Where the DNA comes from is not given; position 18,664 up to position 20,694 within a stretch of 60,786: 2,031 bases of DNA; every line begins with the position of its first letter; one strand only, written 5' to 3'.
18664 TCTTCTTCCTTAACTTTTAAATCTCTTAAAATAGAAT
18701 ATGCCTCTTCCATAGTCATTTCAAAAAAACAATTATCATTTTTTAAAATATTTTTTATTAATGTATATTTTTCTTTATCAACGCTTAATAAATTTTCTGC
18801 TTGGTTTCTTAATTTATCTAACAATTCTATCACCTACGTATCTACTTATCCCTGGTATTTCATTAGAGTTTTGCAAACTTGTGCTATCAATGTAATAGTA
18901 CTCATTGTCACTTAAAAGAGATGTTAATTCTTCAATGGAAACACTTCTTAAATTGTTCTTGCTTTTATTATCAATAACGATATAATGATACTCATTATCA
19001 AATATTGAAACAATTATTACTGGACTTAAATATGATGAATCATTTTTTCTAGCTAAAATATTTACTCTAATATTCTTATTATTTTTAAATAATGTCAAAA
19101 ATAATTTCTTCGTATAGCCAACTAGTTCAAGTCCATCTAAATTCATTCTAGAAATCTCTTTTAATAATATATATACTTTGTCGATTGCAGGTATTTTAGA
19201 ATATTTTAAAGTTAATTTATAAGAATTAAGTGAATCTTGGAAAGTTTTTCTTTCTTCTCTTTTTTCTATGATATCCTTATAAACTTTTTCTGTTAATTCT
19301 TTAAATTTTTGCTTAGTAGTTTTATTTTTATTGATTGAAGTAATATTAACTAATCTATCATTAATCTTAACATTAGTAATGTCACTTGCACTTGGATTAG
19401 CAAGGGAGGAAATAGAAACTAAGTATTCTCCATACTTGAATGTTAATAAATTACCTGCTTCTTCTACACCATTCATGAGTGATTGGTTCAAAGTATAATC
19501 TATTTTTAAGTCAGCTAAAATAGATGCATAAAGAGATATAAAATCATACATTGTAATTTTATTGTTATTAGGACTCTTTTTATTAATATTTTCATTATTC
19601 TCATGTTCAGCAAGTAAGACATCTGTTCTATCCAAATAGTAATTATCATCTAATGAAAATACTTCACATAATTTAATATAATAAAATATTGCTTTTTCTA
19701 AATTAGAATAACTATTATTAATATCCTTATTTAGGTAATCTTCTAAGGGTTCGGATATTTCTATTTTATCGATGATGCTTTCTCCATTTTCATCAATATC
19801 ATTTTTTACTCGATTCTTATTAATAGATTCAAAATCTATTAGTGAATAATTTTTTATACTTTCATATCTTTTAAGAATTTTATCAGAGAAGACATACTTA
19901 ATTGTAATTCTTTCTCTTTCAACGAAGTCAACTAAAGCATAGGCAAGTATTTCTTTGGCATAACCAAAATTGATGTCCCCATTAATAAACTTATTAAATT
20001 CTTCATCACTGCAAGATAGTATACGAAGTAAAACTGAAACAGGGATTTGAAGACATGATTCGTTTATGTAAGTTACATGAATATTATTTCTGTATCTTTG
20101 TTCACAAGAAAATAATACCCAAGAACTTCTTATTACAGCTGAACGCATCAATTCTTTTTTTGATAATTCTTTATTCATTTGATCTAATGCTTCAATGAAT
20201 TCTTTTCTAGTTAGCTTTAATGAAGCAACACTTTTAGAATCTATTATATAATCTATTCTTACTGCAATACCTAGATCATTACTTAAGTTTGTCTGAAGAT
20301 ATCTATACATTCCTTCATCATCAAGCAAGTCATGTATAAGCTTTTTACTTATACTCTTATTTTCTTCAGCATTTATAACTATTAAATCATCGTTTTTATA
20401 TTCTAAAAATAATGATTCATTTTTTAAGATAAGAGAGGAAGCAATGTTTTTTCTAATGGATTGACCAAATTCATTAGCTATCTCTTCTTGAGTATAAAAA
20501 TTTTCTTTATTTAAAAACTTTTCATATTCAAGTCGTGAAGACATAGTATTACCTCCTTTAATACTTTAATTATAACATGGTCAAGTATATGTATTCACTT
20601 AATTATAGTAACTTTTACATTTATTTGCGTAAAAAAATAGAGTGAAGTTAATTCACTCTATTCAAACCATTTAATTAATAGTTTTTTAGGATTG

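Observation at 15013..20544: Seven-gene, translationally coupled operon of soluble unknown proteins built around a minimal FtsK/SpoIIIE motor domain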

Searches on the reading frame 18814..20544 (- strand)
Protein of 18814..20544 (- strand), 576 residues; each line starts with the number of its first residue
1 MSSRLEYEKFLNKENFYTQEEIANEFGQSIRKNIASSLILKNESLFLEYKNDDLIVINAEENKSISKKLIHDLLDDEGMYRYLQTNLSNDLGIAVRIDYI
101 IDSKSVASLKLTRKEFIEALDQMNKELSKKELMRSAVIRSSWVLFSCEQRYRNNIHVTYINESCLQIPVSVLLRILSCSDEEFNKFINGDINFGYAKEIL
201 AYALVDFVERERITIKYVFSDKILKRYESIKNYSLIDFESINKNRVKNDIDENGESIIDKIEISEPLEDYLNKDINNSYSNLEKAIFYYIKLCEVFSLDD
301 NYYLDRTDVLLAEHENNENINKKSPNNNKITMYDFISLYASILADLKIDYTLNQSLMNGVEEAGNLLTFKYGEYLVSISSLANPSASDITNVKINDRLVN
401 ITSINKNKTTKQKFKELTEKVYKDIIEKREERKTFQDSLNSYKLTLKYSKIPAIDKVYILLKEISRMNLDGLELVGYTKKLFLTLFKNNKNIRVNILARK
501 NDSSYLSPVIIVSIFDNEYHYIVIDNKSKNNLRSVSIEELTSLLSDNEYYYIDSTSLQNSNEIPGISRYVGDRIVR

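Call 3: search_protein_families(library=pfam, proteins=[window:18814-20544:-], max_evalue=1)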
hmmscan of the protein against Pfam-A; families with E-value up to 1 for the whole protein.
window:18814-20544:- (576 aa): 2 families
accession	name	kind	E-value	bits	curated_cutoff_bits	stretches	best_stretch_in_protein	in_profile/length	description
PF17762.8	HTH_ParB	-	0.09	13.4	22.6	0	11-40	15-43/102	ParB HTH domain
PF07308.18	DUF1456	-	0.1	13.3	27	0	39-80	4-45/68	Protein of unknown function (DUF1456)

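Call 4: search_protein_families(library=padloc, proteins=[window:18814-20544:-], max_evalue=1)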
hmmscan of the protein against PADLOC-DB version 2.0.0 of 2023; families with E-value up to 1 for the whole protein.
window:18814-20544:- (576 aa): 0 families

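Call 5: search_protein_families(library=ncbifam, proteins=[window:18814-20544:-], max_evalue=1)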
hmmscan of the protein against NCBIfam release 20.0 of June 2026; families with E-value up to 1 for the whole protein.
window:18814-20544:- (576 aa): 2 families
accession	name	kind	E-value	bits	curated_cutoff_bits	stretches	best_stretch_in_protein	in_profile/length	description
NF005689.0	PRK07490.1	equivalog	0.07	12.3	260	1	18-70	30-82/248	hypothetical protein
TIGR01450.1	recC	equivalog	0.083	10.8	582.9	1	73-133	35-95/1063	exodeoxyribonuclease V subunit gamma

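Call 6: search_protein_families(library=phrogs, proteins=[window:18814-20544:-], max_evalue=1)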
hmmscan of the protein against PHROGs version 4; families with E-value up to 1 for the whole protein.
window:18814-20544:- (576 aa): 2 families
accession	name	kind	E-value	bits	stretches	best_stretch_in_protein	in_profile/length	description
phrog_27037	-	unknown function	0.0084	17.2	1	1-32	1-32/90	-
phrog_21023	-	unknown function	0.1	13.7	1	178-202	11-35/70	-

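Call 11: find_encoding_contigs(protein=window:18814-20544:-, flank=10000, max_places=8)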
Protein window:18814-20544:- (576 aa): no gene with exactly this product is on record in the collection.

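Call 28: search_solved_structures(query=A4, max_evalue=10)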
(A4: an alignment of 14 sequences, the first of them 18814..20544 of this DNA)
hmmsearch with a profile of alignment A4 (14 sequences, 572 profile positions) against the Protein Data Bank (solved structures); distinct sequences matched with E-value up to 10: 0.

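Call 40: find_homologous_proteins(query=A4, max_evalue=0.001)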
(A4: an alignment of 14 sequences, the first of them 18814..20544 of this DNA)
Query A4 (14 sequences) (576 aa, profile of the alignment): 37 proteins with E <= 0.001 among 8000 candidates.
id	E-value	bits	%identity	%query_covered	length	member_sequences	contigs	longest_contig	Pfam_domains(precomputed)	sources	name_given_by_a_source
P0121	2.2e-218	745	48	100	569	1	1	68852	-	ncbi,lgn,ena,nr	ncbi:MAG: hypothetical protein J1F35_07215 [Erysipelotrichales bacterium]|nr:hypothetical protein [E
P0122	1.2e-216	739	64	100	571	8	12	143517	-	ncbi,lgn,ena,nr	ncbi:MAG: hypothetical protein OSJ65_07250 [Bacilli bacterium]|nr:hypothetical protein [Bacilli bact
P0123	4.5e-215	734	99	100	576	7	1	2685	-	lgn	-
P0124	1.3e-212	725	65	99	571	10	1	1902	-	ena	-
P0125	1.2e-206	706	73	100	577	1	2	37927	-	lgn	-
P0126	1.3e-206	706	73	100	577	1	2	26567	-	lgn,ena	-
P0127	2.0e-206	705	73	100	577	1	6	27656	-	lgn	-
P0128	3.4e-206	704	73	100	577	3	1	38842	-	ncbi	-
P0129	3.9e-206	704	54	100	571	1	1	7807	-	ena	-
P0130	5.3e-206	704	73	100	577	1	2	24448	-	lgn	-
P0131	6.2e-206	703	73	100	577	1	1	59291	-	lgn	-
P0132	6.6e-206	703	74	100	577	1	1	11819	-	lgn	-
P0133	8.3e-206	703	73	100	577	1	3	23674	-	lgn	-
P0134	9.4e-206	703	74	100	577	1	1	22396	-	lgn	-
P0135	1.0e-205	703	73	100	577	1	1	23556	-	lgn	-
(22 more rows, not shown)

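Call 50: predict_structure(alignment_id=A9)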
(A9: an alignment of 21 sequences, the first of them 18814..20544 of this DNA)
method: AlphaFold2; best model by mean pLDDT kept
length: 576 residues; sequences in the alignment: 21
mean_pLDDT: 77.2   pTM: 0.42
mean pLDDT of the five models: 77.2, 74.9, 74.9, 73.8, 72.5
residues with pLDDT >= 90: 67; 70-90: 381; 50-70: 86; < 50: 42
segments of 3 or more residues with pLDDT < 50: 234-244, 304-307, 382-398, 446-449, 556-558
pLDDT, mean of each block of 10 residues (from residue 1): 64 85 85 81 90 87 89 87 68 81 83 86 91 87 68 81 80 87 83 79 84 75 82 53 57 75 88 87 89 77 51 66 82 83 87 66 69 74 37 41 70 82 84 77 52 76 77 83 81 88 82 87 83 88 88 58 80 72
secondary structure, 60 per line:
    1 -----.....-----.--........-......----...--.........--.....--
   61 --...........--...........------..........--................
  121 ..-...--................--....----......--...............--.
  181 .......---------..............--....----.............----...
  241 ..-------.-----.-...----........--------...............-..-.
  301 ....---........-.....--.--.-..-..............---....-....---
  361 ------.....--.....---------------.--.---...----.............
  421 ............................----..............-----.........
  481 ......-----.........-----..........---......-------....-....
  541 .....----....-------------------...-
elements in order: H6-10 H19-26 H28-33 E38-40 H43-51 E54-58 E63-66 H67-73 H76-86 E93-102 E105-112 H113-122 H129-144 H147-150 E155-160 E163-168 H169-177 H180-187 H197-210 H213-216 H221-233 H238-242 H265-272 H281-295 H300-304 H308-315 H317-321 H332-345 E349-352 H354-357 E367-371 E374-378 E401-403 H408-448 H453-466 H472-486 E492-500 E506-515 E519-524 E532-535 H537-545 E550-553 E573-575

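Call 53: fold_search(model_id=the predicted structure, library=pdb)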
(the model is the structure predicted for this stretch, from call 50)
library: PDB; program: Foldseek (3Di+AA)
matches with E <= 10: 386; with E <= 0.001: 0
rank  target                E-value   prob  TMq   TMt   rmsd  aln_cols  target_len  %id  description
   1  2elb                  2.3e-01  0.06  0.07  0.10  36.5       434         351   10  Crystal Structure of the BAR-PH domain of human APPL1 (released 2007-05-29)
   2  6jzc_A                3.8e-01  0.57  0.11  0.21   5.3        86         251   20  Structural basis of tubulin detyrosination (released 2019-07-17)
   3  6r9m_A                4.6e-01  0.80  0.07  0.07   8.4        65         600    8  Structure of Saccharomyces cerevisiae apo Pan2 pseudoubiquitin hydrolase-RNA exonuclease (UCH-Exo) module in complex w (released 2019-05-22)
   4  4q8g_A                4.8e-01  0.92  0.07  0.12   2.6        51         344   10  Structure of the Saccharomyces cerevisiae PAN2 pseudoubiquitin-hydrolase (released 2014-06-04)
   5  6r9i                  5.1e-01  0.91  0.07  0.07   2.5        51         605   10  Structure of Saccharomyces cerevisiae apo Pan2 pseudoubiquitin hydrolase-RNA exonuclease (UCH-Exo) module (released 2019-05-22)
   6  6r9q_A                5.1e-01  0.77  0.07  0.07   8.4        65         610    9  Structure of Saccharomyces cerevisiae apo Pan2 pseudoubiquitin hydrolase-RNA exonuclease (UCH-Exo) module in complex w (released 2019-05-22)
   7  6j4s_A                5.1e-01  0.51  0.11  0.22   5.4        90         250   20  Structural basis of tubulin detyrosination by vasohibins-SVBP enzyme complex and functional implications (released 2019-05-01)
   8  6jzd_A                5.1e-01  0.51  0.11  0.21   5.3        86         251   20  Crystal structure of peptide-bound VASH2-SVBP complex (released 2019-07-17)
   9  6qby_C                5.1e-01  0.44  0.11  0.22   5.5        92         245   20  Crystal structure of VASH 2 in complex with SVBP (released 2019-04-24)
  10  6r9p_A                6.2e-01  0.89  0.07  0.07   2.6        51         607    8  Structure of Saccharomyces cerevisiae apo Pan2 pseudoubiquitin hydrolase-RNA exonuclease (UCH-Exo) module in complex w (released 2019-05-22)
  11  6r9o_A                7.3e-01  0.85  0.07  0.07   2.6        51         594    8  Structure of Saccharomyces cerevisiae apo Pan2 pseudoubiquitin hydrolase-RNA exonuclease (UCH-Exo) module in complex w (released 2019-05-22)
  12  5ulm_B                7.3e-01  0.06  0.09  0.12  23.1       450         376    9  Structure of the ASK1 central regulatory region (released 2017-03-01)
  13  3r3q                  7.6e-01  0.11  0.07  0.19  12.9       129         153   12  Crystal structure of the yeast Vps23 UEV domain (released 2011-05-04)
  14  4q8g_B                8.5e-01  0.84  0.07  0.12   2.5        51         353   10  Structure of the Saccharomyces cerevisiae PAN2 pseudoubiquitin-hydrolase (released 2014-06-04)
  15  4bob                  8.9e-01  0.23  0.07  0.25  12.7        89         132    9  Structure of Complement regulator-acquiring surface protein 3 (CRASP- 3, ErpP or BBN38) from Borrelia burgdorferi (released 2014-06-04)
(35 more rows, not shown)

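Call 59: fold_search(model_id=the predicted structure, library=viral)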
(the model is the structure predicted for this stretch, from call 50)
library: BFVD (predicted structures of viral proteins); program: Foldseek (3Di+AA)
matches with E <= 10: 802; with E <= 0.001: 0
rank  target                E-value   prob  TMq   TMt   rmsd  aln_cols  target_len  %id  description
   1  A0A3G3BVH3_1          1.7e-02  0.14  0.09  0.06  28.4       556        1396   10  Tail tape measure protein [Bacillus phage vB_BcoS-136]
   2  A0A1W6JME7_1          2.2e-02  0.15  0.11  0.07  25.5       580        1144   12  Tail tape measure protein [Lactococcus phage AM9]
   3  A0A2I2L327            7.2e-02  0.35  0.15  0.12  25.7       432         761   10  Arylamine N-acetyltransferase [Orpheovirus IHUMI-LCC2]
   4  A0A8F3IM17            1.3e-01  0.44  0.09  0.26  24.7       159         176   10  Uncharacterized protein [Mycobacterium phage Lars]
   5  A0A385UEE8            1.4e-01  0.87  0.09  0.46  13.9        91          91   11  Uncharacterized protein [Microbacterium phage OneinaGillian]
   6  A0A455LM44            1.5e-01  0.54  0.09  0.30  21.8       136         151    8  Uncharacterized protein [Mycobacterium phage CRB2]
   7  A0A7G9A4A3            1.5e-01  0.09  0.13  0.07  29.3       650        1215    8  Uncharacterized protein [Bacteriophage sp.]
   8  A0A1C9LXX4            1.8e-01  0.33  0.09  0.20  23.3       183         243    8  Uncharacterized protein [Mycobacterium phage Mana]
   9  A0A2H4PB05            1.9e-01  0.87  0.08  0.22   6.7        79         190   13  (no name in the UniProt tables at hand)
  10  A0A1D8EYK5            1.9e-01  0.54  0.09  0.18  23.2       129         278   10  Uncharacterized protein [Mycobacterium phage Fortunato]
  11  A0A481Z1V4            2.1e-01  0.51  0.10  0.23   7.7       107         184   17  Uncharacterized protein [Mimivirus LCMiAC02]
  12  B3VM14                2.1e-01  0.44  0.09  0.23  22.8       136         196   10  Uncharacterized protein [Mycobacterium phage Nigel]
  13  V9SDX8                2.1e-01  0.33  0.06  0.24   8.7        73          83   16  Uncharacterized protein [Tunisvirus fontaine2]
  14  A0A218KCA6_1          2.2e-01  0.07  0.10  0.07  26.0       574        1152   10  Putative tail tape measure protein [Bacillus phage PBC2]
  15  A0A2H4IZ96            2.7e-01  0.11  0.07  0.19  18.5       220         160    9  Uncharacterized protein [uncultured Caudovirales phage]
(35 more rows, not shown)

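Call 96: search_protein_families(library=pfam, alignment_id=A4, max_evalue=1)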
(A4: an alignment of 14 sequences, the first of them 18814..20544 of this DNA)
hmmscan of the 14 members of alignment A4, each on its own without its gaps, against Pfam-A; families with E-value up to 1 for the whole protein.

A. member 1, window:18814-20544:- (576 aa): 2 families
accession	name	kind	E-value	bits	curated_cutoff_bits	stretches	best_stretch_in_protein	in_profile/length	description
PF17762.8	HTH_ParB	-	0.09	13.4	22.6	0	11-40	15-43/102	ParB HTH domain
PF07308.18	DUF1456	-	0.1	13.3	27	0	39-80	4-45/68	Protein of unknown function (DUF1456)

B. families by the number of members that match (of 14 scanned): 16 families
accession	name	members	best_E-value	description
PF05223.17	MecA_N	2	0.027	NTF2-like N-terminal transpeptidase domain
PF18455.6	GBR2_CC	2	0.08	Gamma-aminobutyric acid type B receptor subunit 2 coiled-coil domain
PF25190.1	Tad5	1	0.0047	Type I Thoeris inhibitor Tad5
PF11212.13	DUF2999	1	0.0095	Protein of unknown function (DUF2999)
PF11897.13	DUF3417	1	0.015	Protein of unknown function (DUF3417)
PF22358.2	MfA4_C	1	0.065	Minor fimbrium tip subunit MfA4, C-terminal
PF08978.17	Reoviridae_Vp9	1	0.076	Reoviridae VP9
PF09336.16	Vps4_C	1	0.08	Vps4 C terminal oligomerisation domain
PF12939.12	DUF3837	1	0.089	Domain of unknown function (DUF3837)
PF17762.8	HTH_ParB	1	0.09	ParB HTH domain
PF07308.18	DUF1456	1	0.1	Protein of unknown function (DUF1456)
PF25361.1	AAA_lid_RFC1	1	0.12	RFC1-like, AAA+ ATPase lid domain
PF13711.11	DUF4160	1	0.12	Domain of unknown function (DUF4160)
PF17538.8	C_LFY_FLO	1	0.17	DNA Binding Domain (C-terminal) Leafy/Floricaula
PF07381.18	EarA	1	0.25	EarA-like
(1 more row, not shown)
